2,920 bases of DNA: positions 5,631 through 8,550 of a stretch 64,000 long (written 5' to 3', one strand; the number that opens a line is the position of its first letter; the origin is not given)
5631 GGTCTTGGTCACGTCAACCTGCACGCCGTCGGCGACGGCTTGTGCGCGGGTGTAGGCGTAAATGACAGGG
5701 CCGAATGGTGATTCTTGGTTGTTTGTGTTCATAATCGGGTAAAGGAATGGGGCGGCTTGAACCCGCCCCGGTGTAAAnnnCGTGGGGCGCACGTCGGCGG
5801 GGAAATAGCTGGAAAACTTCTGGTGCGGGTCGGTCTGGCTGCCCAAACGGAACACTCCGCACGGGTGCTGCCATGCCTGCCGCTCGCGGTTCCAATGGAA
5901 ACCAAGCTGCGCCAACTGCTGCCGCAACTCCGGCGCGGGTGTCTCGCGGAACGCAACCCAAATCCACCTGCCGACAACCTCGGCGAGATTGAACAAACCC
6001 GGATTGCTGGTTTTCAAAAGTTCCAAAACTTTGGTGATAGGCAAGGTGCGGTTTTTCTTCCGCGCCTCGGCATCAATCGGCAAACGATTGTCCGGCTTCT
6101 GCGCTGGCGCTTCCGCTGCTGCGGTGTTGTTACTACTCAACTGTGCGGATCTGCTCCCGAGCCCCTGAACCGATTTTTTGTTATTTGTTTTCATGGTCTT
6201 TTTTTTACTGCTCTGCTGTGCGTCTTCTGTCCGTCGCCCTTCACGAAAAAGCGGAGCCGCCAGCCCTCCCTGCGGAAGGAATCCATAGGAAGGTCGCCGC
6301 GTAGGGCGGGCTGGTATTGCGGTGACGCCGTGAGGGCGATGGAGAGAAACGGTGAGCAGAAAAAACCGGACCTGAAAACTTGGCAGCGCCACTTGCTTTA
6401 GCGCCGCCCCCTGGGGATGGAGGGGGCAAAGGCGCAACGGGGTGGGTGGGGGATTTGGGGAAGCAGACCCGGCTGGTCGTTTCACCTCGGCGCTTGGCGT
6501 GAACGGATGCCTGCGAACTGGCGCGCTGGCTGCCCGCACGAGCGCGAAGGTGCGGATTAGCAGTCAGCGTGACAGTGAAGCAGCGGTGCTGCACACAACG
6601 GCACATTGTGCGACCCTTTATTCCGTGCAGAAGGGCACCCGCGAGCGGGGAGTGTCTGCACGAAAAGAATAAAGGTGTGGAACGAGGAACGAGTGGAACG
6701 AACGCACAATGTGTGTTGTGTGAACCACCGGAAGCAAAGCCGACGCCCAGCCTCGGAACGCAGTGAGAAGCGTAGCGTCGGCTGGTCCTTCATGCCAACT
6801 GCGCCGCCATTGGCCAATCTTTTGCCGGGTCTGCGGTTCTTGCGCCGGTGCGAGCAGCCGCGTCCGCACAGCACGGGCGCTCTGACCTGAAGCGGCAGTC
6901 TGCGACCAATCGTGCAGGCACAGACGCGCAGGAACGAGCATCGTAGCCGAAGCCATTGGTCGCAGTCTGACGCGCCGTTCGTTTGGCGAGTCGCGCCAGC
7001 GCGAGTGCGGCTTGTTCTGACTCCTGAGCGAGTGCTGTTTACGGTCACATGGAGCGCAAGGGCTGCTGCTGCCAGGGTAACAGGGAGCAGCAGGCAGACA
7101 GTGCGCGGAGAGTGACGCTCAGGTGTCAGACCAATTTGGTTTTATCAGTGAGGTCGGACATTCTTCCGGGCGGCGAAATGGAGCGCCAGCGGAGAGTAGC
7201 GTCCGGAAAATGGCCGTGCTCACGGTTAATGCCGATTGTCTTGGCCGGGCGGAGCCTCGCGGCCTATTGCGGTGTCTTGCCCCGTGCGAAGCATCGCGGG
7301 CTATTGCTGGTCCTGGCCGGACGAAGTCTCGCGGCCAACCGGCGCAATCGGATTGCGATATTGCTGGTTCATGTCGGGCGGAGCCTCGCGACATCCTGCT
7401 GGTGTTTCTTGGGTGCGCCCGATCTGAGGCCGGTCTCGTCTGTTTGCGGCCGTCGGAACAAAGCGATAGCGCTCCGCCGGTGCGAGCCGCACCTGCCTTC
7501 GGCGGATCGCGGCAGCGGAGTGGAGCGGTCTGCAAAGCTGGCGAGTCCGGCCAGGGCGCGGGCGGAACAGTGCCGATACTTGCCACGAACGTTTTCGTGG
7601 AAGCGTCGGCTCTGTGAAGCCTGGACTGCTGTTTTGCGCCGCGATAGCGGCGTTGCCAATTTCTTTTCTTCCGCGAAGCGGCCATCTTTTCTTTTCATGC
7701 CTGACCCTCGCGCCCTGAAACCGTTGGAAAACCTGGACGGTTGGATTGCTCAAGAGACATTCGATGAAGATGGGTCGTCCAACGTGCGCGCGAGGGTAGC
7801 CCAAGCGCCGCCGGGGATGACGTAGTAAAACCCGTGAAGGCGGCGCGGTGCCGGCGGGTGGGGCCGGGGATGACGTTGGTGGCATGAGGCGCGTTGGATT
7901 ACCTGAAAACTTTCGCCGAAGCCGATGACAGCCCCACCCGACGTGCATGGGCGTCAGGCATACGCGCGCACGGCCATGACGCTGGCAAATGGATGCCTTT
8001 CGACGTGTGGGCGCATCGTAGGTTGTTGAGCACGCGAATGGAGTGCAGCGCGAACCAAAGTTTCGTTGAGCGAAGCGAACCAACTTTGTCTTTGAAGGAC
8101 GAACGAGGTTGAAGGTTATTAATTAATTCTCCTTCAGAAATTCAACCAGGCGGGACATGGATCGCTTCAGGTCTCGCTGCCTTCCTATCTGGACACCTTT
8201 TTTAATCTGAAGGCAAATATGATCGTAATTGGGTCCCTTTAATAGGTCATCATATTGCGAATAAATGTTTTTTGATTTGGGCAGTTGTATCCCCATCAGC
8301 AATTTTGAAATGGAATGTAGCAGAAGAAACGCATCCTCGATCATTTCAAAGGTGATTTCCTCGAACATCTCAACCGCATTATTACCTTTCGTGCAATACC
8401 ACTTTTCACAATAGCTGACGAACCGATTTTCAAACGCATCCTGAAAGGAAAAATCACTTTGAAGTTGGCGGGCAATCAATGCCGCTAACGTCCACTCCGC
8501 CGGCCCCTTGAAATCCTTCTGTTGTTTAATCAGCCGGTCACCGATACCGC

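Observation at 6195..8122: ~1.9 kb ORF-free, hairpin-dense region: candidate large structured RNA, ssDNA promoter/origin, or satellite ori/pac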

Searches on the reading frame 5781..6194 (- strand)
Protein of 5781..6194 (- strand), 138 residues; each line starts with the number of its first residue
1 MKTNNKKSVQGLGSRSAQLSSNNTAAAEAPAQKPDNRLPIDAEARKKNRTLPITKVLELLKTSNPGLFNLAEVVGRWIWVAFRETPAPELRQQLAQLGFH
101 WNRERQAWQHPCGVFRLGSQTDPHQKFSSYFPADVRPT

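Call 11: search_protein_families(library=pfam, proteins=[window:5781-6194:-], max_evalue=0.01)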
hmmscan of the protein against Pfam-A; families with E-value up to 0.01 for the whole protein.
window:5781-6194:- (138 aa): 0 families

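Call 13: find_related_loci(query=window:5781-6194:-, collection=viral_contigs, flank=6000)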
Query window:5781-6194:- (138 aa) in viral_contigs; peptide patterns used: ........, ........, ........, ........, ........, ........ (x = any residue, [..] = any of these).
21 stretches matched a pattern; 13 encode a relative of the query (tblastn E <= 1e-3); 13 distinct loci.
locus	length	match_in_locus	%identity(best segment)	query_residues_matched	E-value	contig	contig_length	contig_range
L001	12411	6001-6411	99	1-137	7e-92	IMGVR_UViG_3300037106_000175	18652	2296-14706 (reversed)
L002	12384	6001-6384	94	9-136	7e-81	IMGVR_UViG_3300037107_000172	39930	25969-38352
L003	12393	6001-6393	80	11-136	4e-69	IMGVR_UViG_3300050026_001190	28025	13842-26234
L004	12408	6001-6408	78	1-134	6e-67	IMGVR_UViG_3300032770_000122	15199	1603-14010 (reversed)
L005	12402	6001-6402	77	1-136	1e-66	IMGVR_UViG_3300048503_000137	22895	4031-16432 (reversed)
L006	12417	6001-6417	74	1-136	2e-61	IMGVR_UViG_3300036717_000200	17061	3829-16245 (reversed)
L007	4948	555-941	69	9-136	3e-59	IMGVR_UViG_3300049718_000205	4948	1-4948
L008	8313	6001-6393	72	11-136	4e-59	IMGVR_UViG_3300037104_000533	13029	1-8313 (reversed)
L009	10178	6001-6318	81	31-136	1e-58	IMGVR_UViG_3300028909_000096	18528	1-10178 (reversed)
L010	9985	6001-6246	40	47-128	2e-16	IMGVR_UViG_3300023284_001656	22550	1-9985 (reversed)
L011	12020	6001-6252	42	47-129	4e-16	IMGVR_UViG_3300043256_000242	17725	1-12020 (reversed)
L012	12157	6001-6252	42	47-129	4e-16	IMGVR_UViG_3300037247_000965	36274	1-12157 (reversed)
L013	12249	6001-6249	40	47-128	1e-15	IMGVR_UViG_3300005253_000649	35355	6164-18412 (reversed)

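Call 18: find_related_loci(query=window:5781-6194:-, collection=genome_contigs, flank=6000)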
Query window:5781-6194:- (138 aa) in genome_contigs; peptide patterns used: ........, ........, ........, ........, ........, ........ (x = any residue, [..] = any of these).
348 stretches matched a pattern; 119 encode a relative of the query (tblastn E <= 1e-3); the best 80 are kept; 80 distinct loci.
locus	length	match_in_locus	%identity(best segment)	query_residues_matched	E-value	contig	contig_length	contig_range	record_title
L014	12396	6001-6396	88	11-137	3e-76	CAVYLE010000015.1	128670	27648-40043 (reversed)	MAG: uncultured Verrucomicrobiae bacterium isolate MFD01476.bin.1.197 genome assembly, contig: contig_64769, whole genom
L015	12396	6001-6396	88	11-137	4e-76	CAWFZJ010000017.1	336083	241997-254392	MAG: uncultured Verrucomicrobiae bacterium isolate MFD05379.bin.3.52 genome assembly, contig: contig_1190, whole genome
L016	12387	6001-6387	84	11-136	2e-68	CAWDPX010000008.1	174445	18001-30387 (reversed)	MAG: uncultured Verrucomicrobiae bacterium isolate MFD01689.bin.2.14 genome assembly, contig: contig_15848, whole genome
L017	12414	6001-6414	76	1-134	4e-67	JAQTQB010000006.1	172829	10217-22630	MAG: Verrucomicrobiales bacterium isolate STB_13 NODE_197_length_172829_cov_10.385103_Sandtown_B, whole genome shotgun s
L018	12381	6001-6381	80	11-134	4e-65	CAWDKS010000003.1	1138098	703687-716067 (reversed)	MAG: uncultured Verrucomicrobiae bacterium isolate MFD09286.bin.1.254 genome assembly, contig: contig_33281, whole genom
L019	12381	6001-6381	80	11-134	3e-65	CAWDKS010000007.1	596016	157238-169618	MAG: uncultured Verrucomicrobiae bacterium isolate MFD09286.bin.1.254 genome assembly, contig: contig_45081, whole genom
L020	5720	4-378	82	14-136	7e-65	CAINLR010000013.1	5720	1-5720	MAG: uncultured Verrucomicrobia subdivision 3 bacterium isolate MJ-time_bin-3030 genome assembly, contig: bin-3030:013/1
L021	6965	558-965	76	1-136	6e-63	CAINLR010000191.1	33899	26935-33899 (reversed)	MAG: uncultured Verrucomicrobia subdivision 3 bacterium isolate MJ-time_bin-3030 genome assembly, contig: bin-3030:191/1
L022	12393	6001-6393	73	11-136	2e-62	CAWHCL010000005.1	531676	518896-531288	MAG: uncultured Verrucomicrobiae bacterium isolate MFD09286.bin.2.119 genome assembly, contig: contig_32862, whole genom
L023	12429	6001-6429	69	1-138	1e-62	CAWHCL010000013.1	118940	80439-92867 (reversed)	MAG: uncultured Verrucomicrobiae bacterium isolate MFD09286.bin.2.119 genome assembly, contig: contig_77383, whole genom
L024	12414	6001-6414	70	1-134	5e-62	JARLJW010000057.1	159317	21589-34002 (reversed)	MAG: Verrucomicrobiia bacterium isolate MAG_BO64 MetaBAT2_Bin_64_Oxic_k141_1211185, whole genome shotgun sequence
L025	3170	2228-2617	70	1-135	5e-61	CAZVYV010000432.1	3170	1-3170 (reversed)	MAG TPA_asm: uncultured Terracidiphilus sp. isolate binchicken_co162_315 genome assembly, contig: NODE_102053_length_317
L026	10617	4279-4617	80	24-136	3e-60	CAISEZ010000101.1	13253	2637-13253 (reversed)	MAG: uncultured Verrucomicrobia subdivision 3 bacterium isolate Umea_bin-09539 genome assembly, contig: bin-09539:101/16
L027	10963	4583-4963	74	11-136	3e-60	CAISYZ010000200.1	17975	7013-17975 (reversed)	MAG: uncultured Verrucomicrobia subdivision 3 bacterium isolate AM_bin-2963 genome assembly, contig: bin-2963:200/260, w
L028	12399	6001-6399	70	11-138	6e-60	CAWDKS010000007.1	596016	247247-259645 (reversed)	MAG: uncultured Verrucomicrobiae bacterium isolate MFD09286.bin.1.254 genome assembly, contig: contig_45081, whole genom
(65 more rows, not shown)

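Call 31: search_protein_families(library=phrogs, proteins=[window:5781-6194:-], max_evalue=0.01)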
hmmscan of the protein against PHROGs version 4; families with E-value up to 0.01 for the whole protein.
window:5781-6194:- (138 aa): 0 families

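Call 51: find_homologous_proteins(query=window:5781-6194:-, max_evalue=0.001)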
Query window:5781-6194:- (138 aa): 1319 proteins with E <= 0.001 among 1350 candidates; the best 120 are listed.
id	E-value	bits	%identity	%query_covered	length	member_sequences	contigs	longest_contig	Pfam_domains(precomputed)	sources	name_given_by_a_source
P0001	8.8e-86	303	99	99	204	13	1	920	-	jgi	jgi:hypothetical protein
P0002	3.4e-85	301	98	99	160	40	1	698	-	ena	-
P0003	6.0e-82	291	94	99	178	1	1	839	-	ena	-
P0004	6.3e-81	287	94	100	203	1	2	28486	-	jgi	jgi:hypothetical protein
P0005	2.3e-78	279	91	99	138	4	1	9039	-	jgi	jgi:hypothetical protein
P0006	3.6e-78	278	91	99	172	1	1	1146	-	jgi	jgi:hypothetical protein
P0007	6.2e-78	278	92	94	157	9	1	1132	-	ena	-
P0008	3.9e-76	272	89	92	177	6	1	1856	-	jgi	-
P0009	1.5e-74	267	89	99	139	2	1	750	-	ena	-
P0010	9.9e-74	264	87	99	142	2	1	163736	-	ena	-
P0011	3.9e-73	262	85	99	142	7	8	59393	-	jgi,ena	-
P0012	4.3e-73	262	86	99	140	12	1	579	-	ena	-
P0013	7.7e-73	261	86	91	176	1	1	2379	-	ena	-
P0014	7.9e-73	261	86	91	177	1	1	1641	-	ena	-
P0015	7.9e-73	261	86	91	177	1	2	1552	-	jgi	-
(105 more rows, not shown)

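Call 52: search_solved_structures(query=window:5781-6194:-, max_evalue=10)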
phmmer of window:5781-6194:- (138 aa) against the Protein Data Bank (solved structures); distinct sequences matched with E-value up to 10: 0.

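Call 61: predict_structure(alignment_id=A2)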
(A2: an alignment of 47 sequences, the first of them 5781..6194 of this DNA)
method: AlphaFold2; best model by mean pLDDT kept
length: 138 residues; sequences in the alignment: 47
mean_pLDDT: 62.2   pTM: 0.47
mean pLDDT of the five models: 62.2, 61.4, 61.4, 60.2, 58.7
residues with pLDDT >= 90: 0; 70-90: 60; 50-70: 42; < 50: 36
segments of 3 or more residues with pLDDT < 50: 6-36, 136-138
pLDDT, mean of each block of 10 residues (from residue 1): 45 38 35 47 64 78 76 80 75 77 78 63 61 53
secondary structure, 60 per line:
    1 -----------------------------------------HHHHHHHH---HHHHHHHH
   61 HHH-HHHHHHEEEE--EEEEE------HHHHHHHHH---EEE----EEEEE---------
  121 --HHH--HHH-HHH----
elements in order: H42-49 H53-63 H65-70 E71-74 E77-81 H88-96 E100-102 E107-111

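Call 63: fold_search(model_id=the predicted structure, library=pdb)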
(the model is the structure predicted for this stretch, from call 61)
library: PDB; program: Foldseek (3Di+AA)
matches with E <= 10: 164; with E <= 0.001: 0
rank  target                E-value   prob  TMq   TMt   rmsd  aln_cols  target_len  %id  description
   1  3if4_A                2.3e-01  0.38  0.23  0.30   7.9        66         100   20  Structure from the mobile metagenome of North West Arm Sewage Outfall: Integron Cassette Protein Hfx_Cass5 (released 2009-09-08)
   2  5kr5_B                1.1e+00  0.18  0.30  0.11   7.9        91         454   13  Directed Evolution of Transaminases By Ancestral Reconstruction. Using Old Proteins for New Chemistries (released 2017-07-12)
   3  5kr5_A                1.2e+00  0.18  0.30  0.11   7.9        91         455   13  Directed Evolution of Transaminases By Ancestral Reconstruction. Using Old Proteins for New Chemistries (released 2017-07-12)
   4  6rmo_H                1.2e+00  0.10  0.25  0.12   6.7        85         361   13  Structure of Plasmodium falciparum IMP-nucleotidase (released 2020-07-15)
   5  3r4t                  1.2e+00  0.10  0.28  0.11  10.0       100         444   17  Crystal structure of 4-aminobutyrate aminotransferase GabT from Mycobacterium marinum covalently bound to pyridoxal phos (released 2011-03-30)
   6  1kaf_A                1.2e+00  0.05  0.20  0.23   8.3        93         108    6  DNA Binding Domain Of The Phage T4 Transcription Factor MotA (AA105-211) (released 2001-11-21)
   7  6ac8_B                1.3e+00  0.12  0.26  0.04   7.7        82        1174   16  Crystal structure of Mycobacterium smegmatis Mfd at 2.75 A resolution (released 2019-08-28)
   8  6erk_B                1.4e+00  0.09  0.26  0.11   7.6        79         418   16  Crystal structure of diaminopelargonic acid aminotransferase from Psychrobacter cryohalolentis (released 2018-09-26)
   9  8bj1_B                1.5e+00  0.09  0.26  0.12  11.3       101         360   16  Crystal structure of Medicago truncatula histidinol-phosphate aminotransferase (HISN6) in the open state (released 2023-03-22)
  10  5vye_C                1.6e+00  0.08  0.24  0.12  12.3        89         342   10  Crystal Structure of L-Threonine Aldolase from Pseudomonas putida (released 2018-06-27)
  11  6vud_B                1.6e+00  0.05  0.23  0.19  14.5       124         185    9  Crystal structure of a ribosome recycling factor from Ehrlichia chaffeensis (released 2020-03-18)
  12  3if4_C                1.7e+00  0.13  0.23  0.30   8.2        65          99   23  Structure from the mobile metagenome of North West Arm Sewage Outfall: Integron Cassette Protein Hfx_Cass5 (released 2009-09-08)
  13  8bj3_B                1.7e+00  0.08  0.25  0.12  12.8       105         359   16  Crystal structure of Medicago truncatula histidinol-phosphate aminotransferase (HISN6) in complex with histidinol-phos (released 2023-03-22)
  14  7s3v_A                1.7e+00  0.06  0.24  0.10  11.9       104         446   13  Structure of HsKYNase_66, an evolved variant of human kynureninase with greatly increased activity towards kynurenine (released 2022-12-21)
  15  1kaf_D                1.7e+00  0.05  0.21  0.24   6.6        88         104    6  DNA Binding Domain Of The Phage T4 Transcription Factor MotA (AA105-211) (released 2001-11-21)
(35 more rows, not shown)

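Call 73: search_dna_similar(query=window:5781-6194:-, collection=plasmids, mode=protein, max_evalue=0.001, max_rows=12)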
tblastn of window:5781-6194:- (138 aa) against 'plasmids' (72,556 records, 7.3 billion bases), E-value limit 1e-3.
No match.

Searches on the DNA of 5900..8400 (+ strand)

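Call 4: search_rna_families(source=window, start=5900, end=8400, threshold=evalue, max_evalue=10, show_alignments=3)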
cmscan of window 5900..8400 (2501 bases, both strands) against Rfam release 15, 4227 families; matches with E-value up to 10: 2.
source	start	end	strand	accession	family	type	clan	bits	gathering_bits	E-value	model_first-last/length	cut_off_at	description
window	6978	7184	+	RF02272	Vax2os1_3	Gene; lncRNA;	-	18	50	1.2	1-199/199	no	Vax2os1 conserved region 3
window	7910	8004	-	RF02927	Actino-ugpB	Gene; sRNA;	-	17.6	42.5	5.3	1-61/61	no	Actino-ugpB RNA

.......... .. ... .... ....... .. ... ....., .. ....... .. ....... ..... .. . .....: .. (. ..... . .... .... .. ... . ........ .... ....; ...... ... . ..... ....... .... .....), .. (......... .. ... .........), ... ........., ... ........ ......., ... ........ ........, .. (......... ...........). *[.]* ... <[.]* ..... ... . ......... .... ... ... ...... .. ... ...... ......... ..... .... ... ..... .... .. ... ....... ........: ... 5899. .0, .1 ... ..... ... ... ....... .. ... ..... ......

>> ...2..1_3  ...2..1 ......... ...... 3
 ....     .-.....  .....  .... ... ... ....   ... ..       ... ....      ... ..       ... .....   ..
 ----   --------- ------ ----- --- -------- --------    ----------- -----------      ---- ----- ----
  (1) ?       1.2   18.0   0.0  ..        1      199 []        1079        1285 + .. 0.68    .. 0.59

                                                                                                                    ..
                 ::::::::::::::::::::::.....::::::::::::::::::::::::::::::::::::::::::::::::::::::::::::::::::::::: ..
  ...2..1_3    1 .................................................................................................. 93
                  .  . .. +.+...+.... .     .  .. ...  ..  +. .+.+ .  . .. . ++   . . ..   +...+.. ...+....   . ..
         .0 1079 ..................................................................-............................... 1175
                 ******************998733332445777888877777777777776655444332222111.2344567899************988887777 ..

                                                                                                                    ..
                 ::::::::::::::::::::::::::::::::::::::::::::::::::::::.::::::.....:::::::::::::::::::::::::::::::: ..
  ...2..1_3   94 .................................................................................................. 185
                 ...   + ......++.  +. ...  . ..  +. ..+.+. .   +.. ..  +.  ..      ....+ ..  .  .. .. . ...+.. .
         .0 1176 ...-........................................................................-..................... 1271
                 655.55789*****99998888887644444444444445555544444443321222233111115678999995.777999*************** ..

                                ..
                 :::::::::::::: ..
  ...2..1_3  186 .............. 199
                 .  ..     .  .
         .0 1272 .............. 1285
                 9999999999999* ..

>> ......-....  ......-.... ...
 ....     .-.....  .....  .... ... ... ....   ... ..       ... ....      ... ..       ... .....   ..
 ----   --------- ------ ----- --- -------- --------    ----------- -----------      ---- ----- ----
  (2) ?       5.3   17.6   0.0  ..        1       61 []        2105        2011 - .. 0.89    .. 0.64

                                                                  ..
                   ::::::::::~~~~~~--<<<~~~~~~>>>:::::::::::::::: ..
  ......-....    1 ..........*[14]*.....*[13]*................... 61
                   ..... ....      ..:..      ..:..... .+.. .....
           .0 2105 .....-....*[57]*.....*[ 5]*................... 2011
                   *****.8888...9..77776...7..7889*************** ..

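Call 9: search_dna_similar(query=window:6150-8150:+, collection=phages, mode=distant)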
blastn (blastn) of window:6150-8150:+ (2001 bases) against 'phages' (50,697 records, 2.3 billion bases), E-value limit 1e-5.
No match.

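Call 12: search_dna_similar(query=window:6150-8150:+, collection=plasmids, mode=distant)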
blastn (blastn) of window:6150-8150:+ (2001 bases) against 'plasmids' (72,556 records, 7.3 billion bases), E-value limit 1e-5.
No match.
